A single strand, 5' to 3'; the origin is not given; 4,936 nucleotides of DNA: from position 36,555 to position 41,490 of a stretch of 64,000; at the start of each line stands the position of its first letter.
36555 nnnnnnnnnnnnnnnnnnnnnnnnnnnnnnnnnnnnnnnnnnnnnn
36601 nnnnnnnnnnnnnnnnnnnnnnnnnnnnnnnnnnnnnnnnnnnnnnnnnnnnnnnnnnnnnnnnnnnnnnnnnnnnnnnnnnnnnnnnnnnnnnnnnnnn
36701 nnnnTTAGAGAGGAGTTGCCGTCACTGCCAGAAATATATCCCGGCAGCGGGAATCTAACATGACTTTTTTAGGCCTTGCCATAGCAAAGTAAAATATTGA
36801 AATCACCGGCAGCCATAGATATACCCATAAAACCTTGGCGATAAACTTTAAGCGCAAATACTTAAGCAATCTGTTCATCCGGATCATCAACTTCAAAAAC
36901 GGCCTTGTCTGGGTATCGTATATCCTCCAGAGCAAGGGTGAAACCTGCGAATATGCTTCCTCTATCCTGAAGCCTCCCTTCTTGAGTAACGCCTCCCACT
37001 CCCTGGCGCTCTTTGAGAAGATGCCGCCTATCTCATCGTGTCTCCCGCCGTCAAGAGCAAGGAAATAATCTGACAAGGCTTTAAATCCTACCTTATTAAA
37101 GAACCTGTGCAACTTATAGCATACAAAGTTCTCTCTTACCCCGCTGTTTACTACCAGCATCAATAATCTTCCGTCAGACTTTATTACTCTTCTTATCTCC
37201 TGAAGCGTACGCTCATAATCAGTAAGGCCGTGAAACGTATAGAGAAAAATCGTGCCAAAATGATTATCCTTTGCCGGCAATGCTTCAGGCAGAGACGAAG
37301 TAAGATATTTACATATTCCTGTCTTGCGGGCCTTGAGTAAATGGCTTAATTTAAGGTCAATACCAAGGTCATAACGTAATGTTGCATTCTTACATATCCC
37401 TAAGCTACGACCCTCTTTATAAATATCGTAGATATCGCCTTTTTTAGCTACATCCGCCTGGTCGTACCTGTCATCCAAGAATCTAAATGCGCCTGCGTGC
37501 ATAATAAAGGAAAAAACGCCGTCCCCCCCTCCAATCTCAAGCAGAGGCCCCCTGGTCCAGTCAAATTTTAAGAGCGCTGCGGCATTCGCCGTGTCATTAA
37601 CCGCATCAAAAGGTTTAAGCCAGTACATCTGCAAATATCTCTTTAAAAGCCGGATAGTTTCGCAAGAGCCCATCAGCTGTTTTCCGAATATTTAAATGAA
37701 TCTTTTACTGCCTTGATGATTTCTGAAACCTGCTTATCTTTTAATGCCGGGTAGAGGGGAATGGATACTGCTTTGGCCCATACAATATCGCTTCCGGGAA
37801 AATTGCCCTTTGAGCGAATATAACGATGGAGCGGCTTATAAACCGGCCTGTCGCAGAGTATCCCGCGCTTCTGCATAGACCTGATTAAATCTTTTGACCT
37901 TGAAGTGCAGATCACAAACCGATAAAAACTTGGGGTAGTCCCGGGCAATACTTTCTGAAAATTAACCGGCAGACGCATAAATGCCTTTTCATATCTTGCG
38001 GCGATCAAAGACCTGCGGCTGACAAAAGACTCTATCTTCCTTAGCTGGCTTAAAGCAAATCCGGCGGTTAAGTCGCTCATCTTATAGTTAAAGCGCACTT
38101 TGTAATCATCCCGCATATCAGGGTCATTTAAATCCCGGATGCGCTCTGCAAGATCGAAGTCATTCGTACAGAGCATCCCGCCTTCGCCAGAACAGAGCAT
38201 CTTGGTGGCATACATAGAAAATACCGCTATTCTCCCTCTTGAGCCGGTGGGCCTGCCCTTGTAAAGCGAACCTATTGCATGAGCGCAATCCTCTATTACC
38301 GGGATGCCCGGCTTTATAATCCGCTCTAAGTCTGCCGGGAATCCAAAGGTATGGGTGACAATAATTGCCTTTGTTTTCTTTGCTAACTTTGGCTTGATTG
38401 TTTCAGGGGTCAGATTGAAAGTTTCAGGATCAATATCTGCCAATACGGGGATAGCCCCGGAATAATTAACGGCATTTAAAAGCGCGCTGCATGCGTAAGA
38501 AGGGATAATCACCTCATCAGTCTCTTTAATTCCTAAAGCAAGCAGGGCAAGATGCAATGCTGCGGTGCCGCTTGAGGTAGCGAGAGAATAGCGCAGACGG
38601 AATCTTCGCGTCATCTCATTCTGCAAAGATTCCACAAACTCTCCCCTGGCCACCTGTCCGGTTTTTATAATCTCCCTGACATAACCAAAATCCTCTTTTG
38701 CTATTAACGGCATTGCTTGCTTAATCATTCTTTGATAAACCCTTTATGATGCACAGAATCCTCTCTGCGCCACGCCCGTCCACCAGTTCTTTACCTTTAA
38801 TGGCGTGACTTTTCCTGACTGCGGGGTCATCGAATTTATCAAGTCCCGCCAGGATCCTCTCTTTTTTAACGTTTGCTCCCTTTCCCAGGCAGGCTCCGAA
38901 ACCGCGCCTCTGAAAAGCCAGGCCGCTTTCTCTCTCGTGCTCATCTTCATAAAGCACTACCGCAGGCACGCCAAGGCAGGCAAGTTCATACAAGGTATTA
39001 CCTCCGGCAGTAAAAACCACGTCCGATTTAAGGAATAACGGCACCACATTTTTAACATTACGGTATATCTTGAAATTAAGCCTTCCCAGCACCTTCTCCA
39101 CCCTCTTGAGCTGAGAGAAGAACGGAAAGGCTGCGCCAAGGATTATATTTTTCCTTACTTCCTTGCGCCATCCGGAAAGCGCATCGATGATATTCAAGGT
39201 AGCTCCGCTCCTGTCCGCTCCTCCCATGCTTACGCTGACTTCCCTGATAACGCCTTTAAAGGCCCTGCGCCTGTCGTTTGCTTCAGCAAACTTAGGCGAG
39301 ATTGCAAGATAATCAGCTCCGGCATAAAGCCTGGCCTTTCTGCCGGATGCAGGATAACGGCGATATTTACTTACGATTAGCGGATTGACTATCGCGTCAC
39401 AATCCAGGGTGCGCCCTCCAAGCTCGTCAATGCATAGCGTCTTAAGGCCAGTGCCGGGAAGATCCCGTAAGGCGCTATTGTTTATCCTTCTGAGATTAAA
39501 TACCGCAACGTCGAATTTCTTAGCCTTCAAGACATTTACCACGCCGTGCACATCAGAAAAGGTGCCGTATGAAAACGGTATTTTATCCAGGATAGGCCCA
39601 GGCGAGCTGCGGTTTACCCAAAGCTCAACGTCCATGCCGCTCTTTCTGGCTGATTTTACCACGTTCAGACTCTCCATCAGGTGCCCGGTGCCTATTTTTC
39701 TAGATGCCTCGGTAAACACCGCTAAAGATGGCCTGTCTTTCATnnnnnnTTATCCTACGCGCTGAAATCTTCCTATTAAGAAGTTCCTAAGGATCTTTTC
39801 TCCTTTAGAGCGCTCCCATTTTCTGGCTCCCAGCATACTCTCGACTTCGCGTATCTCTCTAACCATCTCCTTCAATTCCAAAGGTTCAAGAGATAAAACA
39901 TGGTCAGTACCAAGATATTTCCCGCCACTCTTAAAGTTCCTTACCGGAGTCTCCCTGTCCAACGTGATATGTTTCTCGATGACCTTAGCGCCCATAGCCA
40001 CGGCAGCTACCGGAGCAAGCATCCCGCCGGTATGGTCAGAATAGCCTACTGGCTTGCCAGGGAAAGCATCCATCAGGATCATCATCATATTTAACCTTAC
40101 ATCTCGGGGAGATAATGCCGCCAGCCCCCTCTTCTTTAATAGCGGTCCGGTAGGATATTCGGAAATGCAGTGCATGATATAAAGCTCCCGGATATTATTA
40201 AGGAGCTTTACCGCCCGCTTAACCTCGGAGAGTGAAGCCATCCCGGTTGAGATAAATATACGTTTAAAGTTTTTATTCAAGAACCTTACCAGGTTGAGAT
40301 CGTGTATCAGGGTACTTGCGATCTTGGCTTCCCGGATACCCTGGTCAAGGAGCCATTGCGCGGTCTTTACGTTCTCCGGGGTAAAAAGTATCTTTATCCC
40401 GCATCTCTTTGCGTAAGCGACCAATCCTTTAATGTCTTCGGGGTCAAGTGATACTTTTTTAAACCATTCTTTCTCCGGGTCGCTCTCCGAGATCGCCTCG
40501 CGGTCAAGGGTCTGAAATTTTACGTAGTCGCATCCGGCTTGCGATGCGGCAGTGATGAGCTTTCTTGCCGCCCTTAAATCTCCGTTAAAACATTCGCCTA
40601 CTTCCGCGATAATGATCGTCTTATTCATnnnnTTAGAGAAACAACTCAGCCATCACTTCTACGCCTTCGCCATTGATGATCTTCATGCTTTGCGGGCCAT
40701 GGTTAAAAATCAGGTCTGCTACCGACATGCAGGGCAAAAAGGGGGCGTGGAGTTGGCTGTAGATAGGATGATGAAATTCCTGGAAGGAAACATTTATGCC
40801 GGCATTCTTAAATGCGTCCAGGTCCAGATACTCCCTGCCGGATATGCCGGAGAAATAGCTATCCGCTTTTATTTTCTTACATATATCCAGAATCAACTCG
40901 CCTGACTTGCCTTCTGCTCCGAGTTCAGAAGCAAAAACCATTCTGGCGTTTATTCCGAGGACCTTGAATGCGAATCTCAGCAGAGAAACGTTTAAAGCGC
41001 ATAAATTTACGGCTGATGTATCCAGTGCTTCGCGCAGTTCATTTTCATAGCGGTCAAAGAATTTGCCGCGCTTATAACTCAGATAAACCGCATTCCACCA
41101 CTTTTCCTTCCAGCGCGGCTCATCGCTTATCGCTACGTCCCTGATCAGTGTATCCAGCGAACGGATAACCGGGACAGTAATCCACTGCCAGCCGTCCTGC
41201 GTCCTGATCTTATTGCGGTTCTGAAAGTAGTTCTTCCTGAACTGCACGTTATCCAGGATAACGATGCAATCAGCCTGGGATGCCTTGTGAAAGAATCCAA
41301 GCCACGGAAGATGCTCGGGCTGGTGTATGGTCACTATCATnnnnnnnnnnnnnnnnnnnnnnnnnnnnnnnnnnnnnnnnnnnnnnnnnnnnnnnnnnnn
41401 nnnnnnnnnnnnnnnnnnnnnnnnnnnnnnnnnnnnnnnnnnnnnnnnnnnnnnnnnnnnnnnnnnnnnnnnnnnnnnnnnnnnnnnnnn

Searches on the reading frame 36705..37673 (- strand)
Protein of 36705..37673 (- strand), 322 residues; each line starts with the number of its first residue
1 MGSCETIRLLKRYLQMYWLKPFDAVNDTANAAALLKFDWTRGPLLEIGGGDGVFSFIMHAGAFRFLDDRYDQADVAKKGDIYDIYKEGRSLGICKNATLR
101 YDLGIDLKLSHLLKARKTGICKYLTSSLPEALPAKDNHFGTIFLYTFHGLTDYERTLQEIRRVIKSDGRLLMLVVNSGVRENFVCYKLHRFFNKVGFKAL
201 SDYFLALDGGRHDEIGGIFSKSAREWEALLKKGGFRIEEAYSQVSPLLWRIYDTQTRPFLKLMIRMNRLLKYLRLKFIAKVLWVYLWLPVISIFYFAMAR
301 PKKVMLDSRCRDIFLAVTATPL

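Call 9: search_protein_families(library=pfam, proteins=[window:36705-37673:-], max_evalue=0.00001)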
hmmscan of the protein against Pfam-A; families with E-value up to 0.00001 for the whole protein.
window:36705-37673:- (322 aa): 1 family
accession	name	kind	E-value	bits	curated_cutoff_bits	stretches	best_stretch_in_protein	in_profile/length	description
PF08241.18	Methyltransf_11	-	6.7e-07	30.3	21.2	0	115-171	34-94/95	Methyltransferase domain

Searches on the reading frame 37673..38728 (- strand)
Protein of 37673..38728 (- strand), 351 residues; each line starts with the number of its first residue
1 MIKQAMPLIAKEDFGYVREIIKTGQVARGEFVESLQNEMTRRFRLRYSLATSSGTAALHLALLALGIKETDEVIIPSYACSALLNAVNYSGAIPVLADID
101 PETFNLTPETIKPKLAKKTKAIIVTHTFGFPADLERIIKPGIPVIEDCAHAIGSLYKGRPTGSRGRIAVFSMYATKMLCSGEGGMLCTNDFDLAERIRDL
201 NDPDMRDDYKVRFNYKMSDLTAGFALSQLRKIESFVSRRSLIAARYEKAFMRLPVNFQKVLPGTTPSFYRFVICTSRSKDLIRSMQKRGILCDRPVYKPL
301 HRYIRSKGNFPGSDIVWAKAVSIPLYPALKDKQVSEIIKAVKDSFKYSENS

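Call 9: search_protein_families(library=pfam, proteins=[window:37673-38728:-], max_evalue=0.00001)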
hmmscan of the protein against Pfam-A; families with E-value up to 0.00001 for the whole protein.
window:37673-38728:- (351 aa): 1 family
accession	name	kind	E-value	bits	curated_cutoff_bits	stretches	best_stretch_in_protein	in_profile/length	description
PF01041.23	DegT_DnrJ_EryC1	-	2.5e-81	274.1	19.8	1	9-341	3-359/360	DegT/DnrJ/EryC1/StrS aminotransferase family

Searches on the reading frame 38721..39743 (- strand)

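Call 9: search_protein_families(library=pfam, proteins=[window:38721-39743:-], max_evalue=0.00001)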
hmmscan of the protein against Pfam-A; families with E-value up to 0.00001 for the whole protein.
window:38721-39743:- (340 aa): 0 families

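Call 11: search_protein_families(library=ncbifam, proteins=[window:38721-39743:-], max_evalue=0.00001)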
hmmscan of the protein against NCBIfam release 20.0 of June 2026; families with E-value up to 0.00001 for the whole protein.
window:38721-39743:- (340 aa): 1 family
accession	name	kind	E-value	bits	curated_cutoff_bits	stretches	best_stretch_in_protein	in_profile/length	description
TIGR03590.1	PseG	equivalog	8.5e-31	107.6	153.55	1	11-264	7-267/280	UDP-2,4-diacetamido-2,4,6-trideoxy-beta-L-altropyranose hydrolase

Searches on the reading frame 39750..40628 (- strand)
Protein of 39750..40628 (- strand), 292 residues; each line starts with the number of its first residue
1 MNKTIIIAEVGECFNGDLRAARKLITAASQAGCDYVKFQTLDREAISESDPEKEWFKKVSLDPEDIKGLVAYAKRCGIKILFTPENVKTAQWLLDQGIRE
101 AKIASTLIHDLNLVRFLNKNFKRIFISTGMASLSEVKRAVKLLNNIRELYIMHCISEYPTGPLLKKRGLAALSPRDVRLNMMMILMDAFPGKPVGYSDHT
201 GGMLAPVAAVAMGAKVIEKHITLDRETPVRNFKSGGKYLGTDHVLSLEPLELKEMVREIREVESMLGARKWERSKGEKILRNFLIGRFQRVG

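Call 9: search_protein_families(library=pfam, proteins=[window:39750-40628:-], max_evalue=0.00001)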
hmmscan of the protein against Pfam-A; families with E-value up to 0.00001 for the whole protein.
window:39750-40628:- (292 aa): 1 family
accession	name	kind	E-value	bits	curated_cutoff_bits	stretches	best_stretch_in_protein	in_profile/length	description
PF03102.20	NeuB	-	3.6e-56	190.8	22.1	1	24-269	1-239/241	NeuB family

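Call 11: search_protein_families(library=ncbifam, proteins=[window:39750-40628:-], max_evalue=0.00001)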
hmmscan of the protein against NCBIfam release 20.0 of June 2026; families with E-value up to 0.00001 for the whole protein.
window:39750-40628:- (292 aa): 2 families
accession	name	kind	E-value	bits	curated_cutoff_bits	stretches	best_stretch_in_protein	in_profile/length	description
TIGR03569.1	NeuB_NnaB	equivalog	6.7e-61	206.2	399.65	1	4-282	1-274/329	N-acetylneuraminate synthase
TIGR03586.1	PseI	equivalog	4.3e-44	151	340.25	2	67-283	80-274/327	pseudaminic acid synthase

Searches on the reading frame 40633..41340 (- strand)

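Call 9: search_protein_families(library=pfam, proteins=[window:40633-41340:-], max_evalue=0.00001)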
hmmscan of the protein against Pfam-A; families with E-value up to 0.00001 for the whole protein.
window:40633-41340:- (235 aa): 1 family
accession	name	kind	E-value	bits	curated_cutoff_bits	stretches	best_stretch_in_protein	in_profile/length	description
PF08889.16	WbqC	-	1.1e-70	238.3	21.3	1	7-220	1-217/218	WbqC-like protein family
